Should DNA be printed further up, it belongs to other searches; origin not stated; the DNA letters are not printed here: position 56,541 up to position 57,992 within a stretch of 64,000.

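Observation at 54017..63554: Mvh-type [NiFe]-hydrogenase operon fused to a Qmo/Hdr-like flavoprotein pair and a membrane FeS/cytochrome-b module, without HdrBC or APS-reductase partners, in a Bacteroidota-type genome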

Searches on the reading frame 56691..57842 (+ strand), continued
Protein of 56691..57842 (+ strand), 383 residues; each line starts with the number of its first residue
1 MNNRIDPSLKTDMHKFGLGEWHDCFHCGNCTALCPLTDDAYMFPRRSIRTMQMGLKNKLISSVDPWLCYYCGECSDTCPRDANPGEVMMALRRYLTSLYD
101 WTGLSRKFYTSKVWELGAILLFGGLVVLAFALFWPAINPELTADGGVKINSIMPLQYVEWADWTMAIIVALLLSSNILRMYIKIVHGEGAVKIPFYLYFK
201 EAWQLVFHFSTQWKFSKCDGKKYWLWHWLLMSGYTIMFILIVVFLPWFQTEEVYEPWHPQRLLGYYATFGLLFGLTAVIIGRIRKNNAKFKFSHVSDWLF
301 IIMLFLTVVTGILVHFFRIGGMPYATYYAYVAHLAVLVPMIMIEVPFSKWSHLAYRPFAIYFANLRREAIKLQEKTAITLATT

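Call 35: search_protein_families(library=pfam, proteins=[L023:1520-1933:+, L023:2209-2601:+, L023:2657-3955:+, L023:3945-5879:+, L023:5928-6200:+, L023:7791-9074:-, L023:9255-10016:-, L037:11414-13546:+, L037:13602-15263:+, L037:2912-4993:-], max_evalue=0.00001)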
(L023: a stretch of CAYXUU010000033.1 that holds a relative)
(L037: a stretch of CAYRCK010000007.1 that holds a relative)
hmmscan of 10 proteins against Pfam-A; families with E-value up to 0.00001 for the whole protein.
L023:1520-1933:+ (137 aa): 1 family
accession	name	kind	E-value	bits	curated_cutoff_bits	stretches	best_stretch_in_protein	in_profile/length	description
PF13686.11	DrsE_2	-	3.7e-08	33.9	25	0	68-136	91-156/156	DsrE/DsrF/DrsH-like family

L023:2209-2601:+ (130 aa): 1 family
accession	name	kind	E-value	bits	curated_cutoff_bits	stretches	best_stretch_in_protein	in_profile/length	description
PF02662.21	FlpD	-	7.1e-28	97.5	22.3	1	10-128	1-119/123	Methyl-viologen-reducing hydrogenase, delta subunit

L023:2657-3955:+ (432 aa): 11 families
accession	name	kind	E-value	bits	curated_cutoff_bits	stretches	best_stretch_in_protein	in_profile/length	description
PF07992.20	Pyr_redox_2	-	7e-15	55.7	26.1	1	8-80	2-72/291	Pyridine nucleotide-disulphide oxidoreductase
PF13183.11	Fer4_8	-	6.7e-08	33.4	27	1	107-169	3-67/68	4Fe-4S dicluster domain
PF00037.32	Fer4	-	1.1e-07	31.9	21.1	1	151-172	3-24/24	4Fe-4S binding domain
PF12838.12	Fer4_7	-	2.6e-07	31.4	27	0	155-175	1-21/52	4Fe-4S dicluster domain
PF13187.11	Fer4_9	-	3.6e-07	30.5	27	1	108-171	1-52/52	4Fe-4S dicluster domain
PF12831.13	FAD_oxidored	-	4.5e-07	30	27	1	9-45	2-38/416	FAD dependent oxidoreductase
PF01134.28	GIDA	-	1.3e-06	28.2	22.1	1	10-48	3-31/391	Glucose inhibited division protein A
PF12837.12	Fer4_6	-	1.9e-06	28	25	1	148-171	1-24/24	4Fe-4S binding domain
PF01266.30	DAO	-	2.9e-06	27.5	27.9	0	9-42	2-35/353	FAD dependent oxidoreductase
PF00890.30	FAD_binding_2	-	2.9e-06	27.2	20.4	1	8-45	1-37/414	FAD binding domain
PF13237.11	Fer4_10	-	8.1e-06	26.1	25.5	0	151-183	4-38/53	4Fe-4S dicluster domain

L023:3945-5879:+ (644 aa): 12 families
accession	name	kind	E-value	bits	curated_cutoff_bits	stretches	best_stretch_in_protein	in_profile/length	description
PF12838.12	Fer4_7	-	6.1e-11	43.1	27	1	577-624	2-52/52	4Fe-4S dicluster domain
PF13237.11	Fer4_10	-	8.9e-11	42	25.5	1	571-621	3-53/53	4Fe-4S dicluster domain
PF13187.11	Fer4_9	-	2.9e-10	40.5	27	1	577-625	2-52/52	4Fe-4S dicluster domain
PF00037.32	Fer4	-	3.7e-10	39.6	21.1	1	605-626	3-24/24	4Fe-4S binding domain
PF07992.20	Pyr_redox_2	-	1e-09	38.7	26.1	0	145-216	3-81/291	Pyridine nucleotide-disulphide oxidoreductase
PF14697.11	Fer4_21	-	1.3e-09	38.4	35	1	570-627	1-59/59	4Fe-4S dicluster domain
PF25160.1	LdpA_Fe-S-bd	-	4.1e-09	36.5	27.6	1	583-630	9-48/49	LdpA Fe-S cluster-binding domain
PF13484.11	Fer4_16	-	5.7e-09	37.1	30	0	609-628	1-20/66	4Fe-4S double cluster binding domain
PF12831.13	FAD_oxidored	-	8.7e-09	35.6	27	1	145-207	2-66/416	FAD dependent oxidoreductase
PF12837.12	Fer4_6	-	3.1e-08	33.6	25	0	603-625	2-24/24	4Fe-4S binding domain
PF12797.12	Fer4_2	-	2.8e-07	30.5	24.5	0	287-305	2-20/22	4Fe-4S binding domain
PF00890.30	FAD_binding_2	-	3.7e-07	30.1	20.4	1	145-183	2-39/414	FAD binding domain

L023:5928-6200:+ (90 aa): 0 families

L023:7791-9074:- (427 aa): 1 family
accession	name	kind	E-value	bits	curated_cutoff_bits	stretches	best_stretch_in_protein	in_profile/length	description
PF13372.12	Alginate_exp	-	1.1e-17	64.4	25.2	1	25-392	4-377/395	Alginate export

L023:9255-10016:- (253 aa): 2 families
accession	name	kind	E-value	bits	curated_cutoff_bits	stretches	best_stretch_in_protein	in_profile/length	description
PF00005.33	ABC_tran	-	1.2e-28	100.9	25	1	22-178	1-137/137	ABC transporter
PF13304.12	AAA_21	-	5.7e-08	33.6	27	0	34-58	1-25/304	AAA domain, putative AbiEii toxin, Type IV TA system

L037:11414-13546:+ (710 aa): 0 families

L037:13602-15263:+ (553 aa): 3 families
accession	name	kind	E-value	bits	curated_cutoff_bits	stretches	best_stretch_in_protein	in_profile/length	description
PF02518.31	HATPase_c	-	1.7e-31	109.3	26.4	1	441-551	1-109/111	Histidine kinase-, DNA gyrase B-, and HSP90-like ATPase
PF00498.31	FHA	-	1.8e-16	60.7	20.7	1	28-86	2-62/67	FHA domain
PF16697.10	Yop-YscD_cpl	-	4.9e-13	49.6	33.2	1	11-98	3-91/94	Inner membrane component of T3SS, cytoplasmic domain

L037:2912-4993:- (693 aa): 2 families
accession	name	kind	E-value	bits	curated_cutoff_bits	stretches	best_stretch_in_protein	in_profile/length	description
PF12969.12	DUF3857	-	9.2e-24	84.8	24.6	1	82-270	7-169/170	Domain of Unknown Function with PDB structure (DUF3857)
PF01841.26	Transglut_core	-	1.3e-06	29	23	1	333-405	14-82/108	Transglutaminase-like superfamily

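Call 81: search_protein_families(library=pfam, proteins=[L028:6976-10017:+, L028:13072-14664:+, L028:4568-6517:-, L028:3121-4554:-, L015:6273-7232:+, L028:15069-17465:-], max_evalue=0.00001)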
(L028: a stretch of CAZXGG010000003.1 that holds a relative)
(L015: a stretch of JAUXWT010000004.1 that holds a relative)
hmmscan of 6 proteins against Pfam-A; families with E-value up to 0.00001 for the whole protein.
L028:6976-10017:+ (1013 aa): 8 families
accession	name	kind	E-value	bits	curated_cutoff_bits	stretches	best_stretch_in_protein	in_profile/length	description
PF00072.30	Response_reg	-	1.4e-34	119.1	30.2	1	7-114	1-108/111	Response regulator receiver domain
PF07992.20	Pyr_redox_2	-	1.3e-10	41.6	26.1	0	544-742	2-115/291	Pyridine nucleotide-disulphide oxidoreductase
PF01597.25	GCV_H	-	2e-08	34.6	22.2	1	179-255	32-107/122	Glycine cleavage H-protein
PF00037.32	Fer4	-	2.5e-08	33.8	21.1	1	639-659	2-22/24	4Fe-4S binding domain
PF12831.13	FAD_oxidored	-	9.6e-08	32.2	27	1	544-582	1-39/416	FAD dependent oxidoreductase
PF13450.12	NAD_binding_8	-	6e-07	30.1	21.9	1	547-599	1-53/68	NAD(P)-binding Rossmann-like domain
PF13237.11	Fer4_10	-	2.6e-06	27.7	25.5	0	639-657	3-21/53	4Fe-4S dicluster domain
PF00890.30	FAD_binding_2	-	4.9e-06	26.4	20.4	1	544-582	1-39/414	FAD binding domain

L028:13072-14664:+ (530 aa): 2 families
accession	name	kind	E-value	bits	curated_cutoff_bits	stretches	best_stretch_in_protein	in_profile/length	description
PF00072.30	Response_reg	-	8.8e-30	103.6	30.2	1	7-116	1-110/111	Response regulator receiver domain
PF01597.25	GCV_H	-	6.3e-09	36.2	22.2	1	170-247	30-106/122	Glycine cleavage H-protein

L028:4568-6517:- (649 aa): 6 families
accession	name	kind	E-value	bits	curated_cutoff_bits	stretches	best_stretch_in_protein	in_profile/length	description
PF17202.10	sCache_3_3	-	3.5e-32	111.3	28.8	1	223-332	3-102/107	Single cache domain 3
PF02518.31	HATPase_c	-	1.5e-26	93.4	26.4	1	539-644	2-109/111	Histidine kinase-, DNA gyrase B-, and HSP90-like ATPase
PF17201.10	Cache_3-Cache_2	-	4.5e-20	72.6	27.7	1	249-328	100-185/299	Cache 3/Cache 2 fusion domain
PF00512.31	HisKA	-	1e-15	57.9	26.9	1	433-493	3-63/66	His Kinase A (phospho-acceptor) domain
PF00672.30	HAMP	-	2.3e-09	37.8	25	1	358-410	1-53/53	HAMP domain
PF17203.10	sCache_3_2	-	1.6e-06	28.6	28.4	0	256-332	61-133/140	Single cache domain 3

L028:3121-4554:- (477 aa): 7 families
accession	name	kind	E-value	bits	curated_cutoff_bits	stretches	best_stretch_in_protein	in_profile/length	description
PF00158.32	Sigma54_activat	-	1.9e-67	226.6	20.2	1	158-325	1-168/168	Sigma-54 interaction domain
PF25601.1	AAA_lid_14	-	4e-27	94.3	27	1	330-405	1-76/87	AAA+ ATPase lid domain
PF00072.30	Response_reg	-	7.6e-26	90.9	30.2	1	20-129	1-110/111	Response regulator receiver domain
PF14532.12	Sigma54_activ_2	-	1.4e-22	80.8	25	1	159-329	1-138/138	Sigma-54 interaction domain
PF07724.20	AAA_2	-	1.8e-07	31.8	27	1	180-310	4-135/166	AAA domain (Cdc48 subfamily)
PF02954.25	HTH_8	-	8e-07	29.1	22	1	434-465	2-33/42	Bacterial regulatory protein, Fis family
PF07728.20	AAA_5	-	5.1e-06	27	22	0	181-300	1-123/139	AAA domain (dynein-related subfamily)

L015:6273-7232:+ (319 aa): 2 families
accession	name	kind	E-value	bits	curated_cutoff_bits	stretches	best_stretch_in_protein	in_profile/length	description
PF00589.27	Phage_integrase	-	5.6e-22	78.8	27.1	1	108-303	5-167/172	Phage integrase family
PF13495.12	Phage_int_SAM_4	-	9.3e-19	68.1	27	1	10-88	5-83/85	Phage integrase, N-terminal SAM-like domain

L028:15069-17465:- (798 aa): 3 families
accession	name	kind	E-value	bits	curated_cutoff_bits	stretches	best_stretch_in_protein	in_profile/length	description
PF17389.8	Bac_rhamnosid6H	-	4.8e-29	102.1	24.5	1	384-713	2-337/339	Bacterial alpha-L-rhamnosidase 6 hairpin glycosidase domain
PF17390.7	Bac_rhamnosid_C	-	9e-07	29.1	22.1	0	717-777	1-61/78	Bacterial alpha-L-rhamnosidase C-terminal domain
PF08531.16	Bac_rhamnosid_N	-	1.9e-06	28.3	25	1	68-213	3-154/172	Alpha-L-rhamnosidase N-terminal domain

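Call 88: search_protein_representatives(protein=window:56691-57842:+)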
Query: 383 residues. Proteins with E-value up to 0.001 (for the whole library): 2153; up to 1e-10: 615; up to 1e-30: 175. The best 150 are listed.
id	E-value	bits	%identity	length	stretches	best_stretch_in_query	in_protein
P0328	2.8e-133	461.5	55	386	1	3-369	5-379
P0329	2.4e-124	432.1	67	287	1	88-371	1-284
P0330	5.5e-115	401.2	48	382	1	5-375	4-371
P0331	1.2e-112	393.5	51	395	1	5-376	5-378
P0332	4.6e-111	388.3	45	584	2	2-371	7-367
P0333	2.9e-109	382.4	49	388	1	1-374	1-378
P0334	3.4e-109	382.2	50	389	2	1-185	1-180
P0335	1.7e-107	376.6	49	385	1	1-377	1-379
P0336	4.4e-104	365.3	60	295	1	3-276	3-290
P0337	3.6e-101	355.7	55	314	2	190-376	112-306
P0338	9.8e-101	354.3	47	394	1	13-378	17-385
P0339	1.6e-97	343.8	43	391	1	4-377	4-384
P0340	3.5e-91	322.9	39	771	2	2-371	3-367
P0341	8.7e-90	318.3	46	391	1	5-364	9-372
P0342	9.5e-86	305.0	46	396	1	4-373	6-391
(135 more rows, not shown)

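Call 89: predict_structure(alignment_id=A1)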
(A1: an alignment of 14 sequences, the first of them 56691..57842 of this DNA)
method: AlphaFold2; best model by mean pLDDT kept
length: 383 residues; sequences in the alignment: 14
mean_pLDDT: 63.7   pTM: 0.62
mean pLDDT of the five models: 63.7, 62.0, 58.9, 58.8, 56.9
residues with pLDDT >= 90: 0; 70-90: 167; 50-70: 130; < 50: 86
segments of 3 or more residues with pLDDT < 50: 23-44, 68-82, 134-155, 213-221, 242-251, 287-289
pLDDT, mean of each block of 10 residues (from residue 1): 66 76 40 29 52 74 55 33 58 77 74 75 74 51 43 50 68 80 77 84 73 45 56 59 47 63 68 71 57 62 80 74 72 77 59 65 82 78 60
secondary structure, 60 per line:
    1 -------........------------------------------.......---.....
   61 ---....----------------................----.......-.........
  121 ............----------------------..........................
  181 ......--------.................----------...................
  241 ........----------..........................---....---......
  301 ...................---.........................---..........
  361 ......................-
elements in order: H8-15 H46-52 H56-60 H64-67 H84-99 H104-110 H112-132 H155-186 H195-211 H222-248 H259-284 H288-291 H295-319 H323-347 H351-382
